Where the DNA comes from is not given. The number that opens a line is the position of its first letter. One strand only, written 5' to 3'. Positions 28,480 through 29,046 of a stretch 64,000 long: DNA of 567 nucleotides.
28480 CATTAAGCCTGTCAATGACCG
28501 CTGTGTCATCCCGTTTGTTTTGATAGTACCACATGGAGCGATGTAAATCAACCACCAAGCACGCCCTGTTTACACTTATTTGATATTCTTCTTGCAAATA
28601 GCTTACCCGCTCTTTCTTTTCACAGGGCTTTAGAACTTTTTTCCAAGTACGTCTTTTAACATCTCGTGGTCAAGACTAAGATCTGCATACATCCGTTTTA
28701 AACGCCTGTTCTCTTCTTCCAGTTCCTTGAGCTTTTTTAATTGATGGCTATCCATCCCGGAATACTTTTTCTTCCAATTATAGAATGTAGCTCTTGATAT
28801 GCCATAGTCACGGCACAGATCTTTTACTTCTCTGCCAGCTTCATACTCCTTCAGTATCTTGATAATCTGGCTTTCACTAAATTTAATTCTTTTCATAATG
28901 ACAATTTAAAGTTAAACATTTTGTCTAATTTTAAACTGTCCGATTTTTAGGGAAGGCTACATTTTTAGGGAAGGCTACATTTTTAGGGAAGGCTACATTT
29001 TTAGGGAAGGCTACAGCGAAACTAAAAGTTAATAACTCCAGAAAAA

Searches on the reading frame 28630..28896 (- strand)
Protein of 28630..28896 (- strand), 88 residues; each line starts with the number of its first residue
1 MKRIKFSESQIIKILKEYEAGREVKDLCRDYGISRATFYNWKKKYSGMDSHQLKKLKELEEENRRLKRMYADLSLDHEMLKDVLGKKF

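Call 3: search_protein_families(library=pfam, proteins=[window:28630-28896:-], max_evalue=0.01)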
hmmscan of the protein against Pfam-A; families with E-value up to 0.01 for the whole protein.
window:28630-28896:- (88 aa): 13 families
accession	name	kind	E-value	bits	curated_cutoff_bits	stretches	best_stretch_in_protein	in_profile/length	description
PF01527.26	HTH_Tnp_1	-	4.4e-24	84.9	24.1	1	2-71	2-75/75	Transposase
PF13384.12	HTH_23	-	4.5e-07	29.9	24.6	1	8-47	4-45/50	Homeodomain-like domain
PF13518.12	HTH_28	-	5.4e-07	30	25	1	12-45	3-36/52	Helix-turn-helix domain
PF13551.12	HTH_29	-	7.7e-07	29.6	28.1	1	12-64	2-51/64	Winged helix-turn helix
PF13443.12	HTH_26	-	5.7e-05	23.7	22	1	13-56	4-46/63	Cro/C1-type HTH DNA-binding domain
PF02796.21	HTH_7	-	6.6e-05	23.4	23.8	1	9-39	9-39/45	Helix-turn-helix domain of resolvase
PF13022.12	HTH_Tnp_1_2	-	8.1e-05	23.2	27.9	1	10-46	14-51/122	Helix-turn-helix of insertion element transposase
PF18114.7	Suv3_N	-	0.0028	18.2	24.2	1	6-40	25-59/116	Suv3 helical N-terminal domain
PF04218.19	CENP-B_N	-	0.0033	17.5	21.2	1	12-44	13-45/53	CENP-B N-terminal DNA-binding domain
PF01710.22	HTH_Tnp_IS630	-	0.0035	17.8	21.3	1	12-48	9-45/119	Transposase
PF01022.26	HTH_5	-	0.0065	16.8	22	0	9-37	5-31/47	Bacterial regulatory protein, arsR family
PF06056.18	Terminase_5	-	0.008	16.5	20.3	0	23-56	15-48/58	Putative ATPase subunit of terminase (gpP-like)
PF07022.19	Phage_CI_repr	-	0.0086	16.8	22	0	25-44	16-35/65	Bacteriophage CI repressor helix-turn-helix domain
